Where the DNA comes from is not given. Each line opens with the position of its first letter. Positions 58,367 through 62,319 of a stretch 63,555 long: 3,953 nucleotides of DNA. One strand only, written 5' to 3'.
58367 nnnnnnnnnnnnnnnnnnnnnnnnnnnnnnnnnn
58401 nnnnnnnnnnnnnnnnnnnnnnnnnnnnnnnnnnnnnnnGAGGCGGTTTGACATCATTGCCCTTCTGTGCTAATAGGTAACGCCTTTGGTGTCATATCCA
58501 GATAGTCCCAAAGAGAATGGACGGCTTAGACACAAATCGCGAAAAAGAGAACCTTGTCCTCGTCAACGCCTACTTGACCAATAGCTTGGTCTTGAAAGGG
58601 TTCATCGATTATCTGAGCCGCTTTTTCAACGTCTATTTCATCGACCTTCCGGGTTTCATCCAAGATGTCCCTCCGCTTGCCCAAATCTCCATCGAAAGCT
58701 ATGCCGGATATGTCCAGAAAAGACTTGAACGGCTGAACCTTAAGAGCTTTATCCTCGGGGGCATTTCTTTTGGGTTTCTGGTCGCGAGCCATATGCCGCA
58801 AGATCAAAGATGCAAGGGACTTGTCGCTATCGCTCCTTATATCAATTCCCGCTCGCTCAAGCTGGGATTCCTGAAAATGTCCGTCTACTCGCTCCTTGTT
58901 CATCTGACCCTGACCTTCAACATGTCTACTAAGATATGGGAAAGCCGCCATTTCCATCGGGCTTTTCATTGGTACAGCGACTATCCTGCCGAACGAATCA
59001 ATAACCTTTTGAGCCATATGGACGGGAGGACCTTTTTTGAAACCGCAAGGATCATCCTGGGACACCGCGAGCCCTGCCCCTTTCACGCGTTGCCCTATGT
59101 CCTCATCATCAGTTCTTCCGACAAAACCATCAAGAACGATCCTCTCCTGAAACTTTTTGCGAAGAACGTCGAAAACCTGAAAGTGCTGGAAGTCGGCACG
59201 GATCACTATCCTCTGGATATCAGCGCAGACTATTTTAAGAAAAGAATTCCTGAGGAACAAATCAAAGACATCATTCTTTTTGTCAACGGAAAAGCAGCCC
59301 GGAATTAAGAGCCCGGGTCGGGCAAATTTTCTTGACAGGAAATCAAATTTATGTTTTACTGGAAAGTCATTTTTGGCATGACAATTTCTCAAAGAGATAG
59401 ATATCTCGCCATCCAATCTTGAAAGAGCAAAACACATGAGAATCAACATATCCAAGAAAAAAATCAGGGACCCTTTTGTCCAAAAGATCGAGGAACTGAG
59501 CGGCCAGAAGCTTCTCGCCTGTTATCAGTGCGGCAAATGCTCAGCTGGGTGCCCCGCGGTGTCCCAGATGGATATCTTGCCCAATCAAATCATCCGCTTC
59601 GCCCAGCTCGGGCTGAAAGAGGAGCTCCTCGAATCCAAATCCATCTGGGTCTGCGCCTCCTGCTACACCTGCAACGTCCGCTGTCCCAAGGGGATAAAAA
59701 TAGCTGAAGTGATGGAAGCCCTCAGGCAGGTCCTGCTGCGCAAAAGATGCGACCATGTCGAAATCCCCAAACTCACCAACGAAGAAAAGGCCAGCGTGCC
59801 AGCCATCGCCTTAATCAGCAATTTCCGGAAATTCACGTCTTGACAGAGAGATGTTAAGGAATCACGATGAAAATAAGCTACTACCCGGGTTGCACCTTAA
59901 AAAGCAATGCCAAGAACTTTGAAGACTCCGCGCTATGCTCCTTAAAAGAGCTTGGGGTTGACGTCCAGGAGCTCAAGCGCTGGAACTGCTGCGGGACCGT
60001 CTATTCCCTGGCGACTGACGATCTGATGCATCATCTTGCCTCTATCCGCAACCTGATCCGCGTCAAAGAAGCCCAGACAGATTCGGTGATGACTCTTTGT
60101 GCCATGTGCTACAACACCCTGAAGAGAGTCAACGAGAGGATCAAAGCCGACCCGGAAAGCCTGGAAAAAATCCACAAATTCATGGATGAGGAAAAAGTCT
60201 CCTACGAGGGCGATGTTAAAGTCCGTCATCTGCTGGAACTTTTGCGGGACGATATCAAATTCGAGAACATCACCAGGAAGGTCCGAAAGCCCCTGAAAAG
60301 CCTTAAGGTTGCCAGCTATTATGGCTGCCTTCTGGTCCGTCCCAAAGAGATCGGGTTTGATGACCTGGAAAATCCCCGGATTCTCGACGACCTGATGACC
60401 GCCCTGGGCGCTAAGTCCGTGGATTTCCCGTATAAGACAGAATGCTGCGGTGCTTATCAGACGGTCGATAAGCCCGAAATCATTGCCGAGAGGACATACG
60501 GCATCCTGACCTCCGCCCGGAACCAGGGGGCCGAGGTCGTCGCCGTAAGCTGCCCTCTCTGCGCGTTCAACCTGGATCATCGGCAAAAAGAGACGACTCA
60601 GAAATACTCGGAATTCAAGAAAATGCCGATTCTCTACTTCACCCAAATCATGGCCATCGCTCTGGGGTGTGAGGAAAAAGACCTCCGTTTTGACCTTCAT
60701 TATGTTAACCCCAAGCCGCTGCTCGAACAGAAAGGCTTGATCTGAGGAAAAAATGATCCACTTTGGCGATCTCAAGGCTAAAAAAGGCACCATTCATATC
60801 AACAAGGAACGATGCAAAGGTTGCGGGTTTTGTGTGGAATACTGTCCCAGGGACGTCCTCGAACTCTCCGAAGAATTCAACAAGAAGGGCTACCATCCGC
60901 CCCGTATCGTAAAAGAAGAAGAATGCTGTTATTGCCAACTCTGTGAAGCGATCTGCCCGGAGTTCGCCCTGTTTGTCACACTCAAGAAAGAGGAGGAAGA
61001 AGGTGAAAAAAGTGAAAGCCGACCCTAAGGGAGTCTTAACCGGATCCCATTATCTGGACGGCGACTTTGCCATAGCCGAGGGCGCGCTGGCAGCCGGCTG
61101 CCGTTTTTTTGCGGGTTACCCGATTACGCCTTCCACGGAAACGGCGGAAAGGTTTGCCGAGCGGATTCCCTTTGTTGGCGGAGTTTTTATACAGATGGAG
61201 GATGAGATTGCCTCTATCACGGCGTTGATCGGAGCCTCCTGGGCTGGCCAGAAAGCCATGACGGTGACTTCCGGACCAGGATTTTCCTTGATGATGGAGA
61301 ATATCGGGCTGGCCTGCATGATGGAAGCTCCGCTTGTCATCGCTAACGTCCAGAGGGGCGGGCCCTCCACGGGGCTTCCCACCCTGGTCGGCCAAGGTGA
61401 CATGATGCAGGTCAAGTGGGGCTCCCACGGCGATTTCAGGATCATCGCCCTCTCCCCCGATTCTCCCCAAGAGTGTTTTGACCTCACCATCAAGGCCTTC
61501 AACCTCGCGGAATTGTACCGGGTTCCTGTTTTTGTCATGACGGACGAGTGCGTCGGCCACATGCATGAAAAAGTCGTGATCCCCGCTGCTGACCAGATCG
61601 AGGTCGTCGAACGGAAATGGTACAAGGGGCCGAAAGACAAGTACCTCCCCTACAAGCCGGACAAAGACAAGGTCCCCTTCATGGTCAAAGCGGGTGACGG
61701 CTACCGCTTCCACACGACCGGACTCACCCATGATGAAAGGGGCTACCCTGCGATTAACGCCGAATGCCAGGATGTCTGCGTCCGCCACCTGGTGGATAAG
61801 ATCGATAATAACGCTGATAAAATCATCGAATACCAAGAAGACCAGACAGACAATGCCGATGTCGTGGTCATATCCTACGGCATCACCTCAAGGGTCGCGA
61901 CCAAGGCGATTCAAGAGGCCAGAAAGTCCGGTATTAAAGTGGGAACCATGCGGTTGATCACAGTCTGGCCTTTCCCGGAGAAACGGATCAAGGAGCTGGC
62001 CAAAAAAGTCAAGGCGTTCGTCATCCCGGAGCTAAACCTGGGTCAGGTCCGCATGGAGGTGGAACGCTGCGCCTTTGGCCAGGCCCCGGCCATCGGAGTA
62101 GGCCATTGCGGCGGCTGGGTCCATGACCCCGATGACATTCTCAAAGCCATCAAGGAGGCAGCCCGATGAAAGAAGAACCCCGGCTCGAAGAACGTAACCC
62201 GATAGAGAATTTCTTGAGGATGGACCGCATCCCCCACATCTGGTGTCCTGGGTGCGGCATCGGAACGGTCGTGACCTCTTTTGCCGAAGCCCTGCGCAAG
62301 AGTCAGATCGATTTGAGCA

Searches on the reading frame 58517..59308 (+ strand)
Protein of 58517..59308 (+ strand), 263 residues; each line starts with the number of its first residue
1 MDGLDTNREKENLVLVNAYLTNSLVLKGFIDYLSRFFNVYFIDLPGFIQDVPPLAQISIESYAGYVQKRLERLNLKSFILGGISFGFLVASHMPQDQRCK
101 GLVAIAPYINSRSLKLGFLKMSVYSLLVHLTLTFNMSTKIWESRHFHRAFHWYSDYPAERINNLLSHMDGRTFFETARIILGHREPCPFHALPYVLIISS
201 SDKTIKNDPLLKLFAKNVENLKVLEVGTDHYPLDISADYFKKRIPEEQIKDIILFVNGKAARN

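Call 57: search_protein_families(library=pfam, proteins=[window:58517-59308:+], max_evalue=0.00001)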
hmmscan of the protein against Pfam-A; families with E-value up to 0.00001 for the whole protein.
window:58517-59308:+ (263 aa): 2 families
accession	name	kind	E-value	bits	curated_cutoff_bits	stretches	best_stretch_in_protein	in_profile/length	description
PF00561.26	Abhydrolase_1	-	1.2e-09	38.6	25.8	1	13-232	3-240/245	alpha/beta hydrolase fold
PF12697.13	Abhydrolase_6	-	8.4e-06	27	26.3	1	28-234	19-208/217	Alpha/beta hydrolase family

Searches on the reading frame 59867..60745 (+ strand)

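Call 57: search_protein_families(library=pfam, proteins=[window:59867-60745:+], max_evalue=0.00001)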
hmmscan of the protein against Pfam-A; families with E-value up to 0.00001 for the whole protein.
window:59867-60745:+ (292 aa): 1 family
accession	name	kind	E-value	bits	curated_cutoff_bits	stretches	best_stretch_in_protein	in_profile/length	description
PF02754.22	CCG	-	7.2e-19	68.1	20.6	2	148-237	1-85/85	Cysteine-rich domain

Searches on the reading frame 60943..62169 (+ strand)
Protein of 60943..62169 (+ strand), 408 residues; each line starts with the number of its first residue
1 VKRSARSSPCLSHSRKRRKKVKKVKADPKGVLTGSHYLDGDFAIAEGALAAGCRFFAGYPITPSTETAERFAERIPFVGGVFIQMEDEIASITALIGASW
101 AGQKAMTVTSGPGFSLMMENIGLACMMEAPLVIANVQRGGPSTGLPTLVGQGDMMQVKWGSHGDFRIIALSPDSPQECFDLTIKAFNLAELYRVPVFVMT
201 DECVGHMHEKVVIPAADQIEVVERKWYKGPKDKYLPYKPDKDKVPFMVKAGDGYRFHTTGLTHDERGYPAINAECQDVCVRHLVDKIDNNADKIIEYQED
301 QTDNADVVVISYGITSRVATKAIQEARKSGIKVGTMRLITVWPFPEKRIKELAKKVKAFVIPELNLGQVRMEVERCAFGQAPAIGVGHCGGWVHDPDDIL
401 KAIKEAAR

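Call 57: search_protein_families(library=pfam, proteins=[window:60943-62169:+], max_evalue=0.00001)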
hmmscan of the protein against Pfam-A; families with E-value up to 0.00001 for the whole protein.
window:60943-62169:+ (408 aa): 3 families
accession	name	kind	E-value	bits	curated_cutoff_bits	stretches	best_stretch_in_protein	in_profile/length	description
PF01855.24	POR_N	-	5.1e-70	236.2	27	1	46-273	1-222/231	Pyruvate flavodoxin/ferredoxin oxidoreductase, thiamine diP-bdg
PF17147.9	PFOR_II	-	2e-22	79.9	27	1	305-399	1-102/102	Pyruvate:ferredoxin oxidoreductase core domain II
PF02780.25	Transketolase_C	-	9.2e-10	38.9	25.9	1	302-363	7-68/124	Transketolase, C-terminal domain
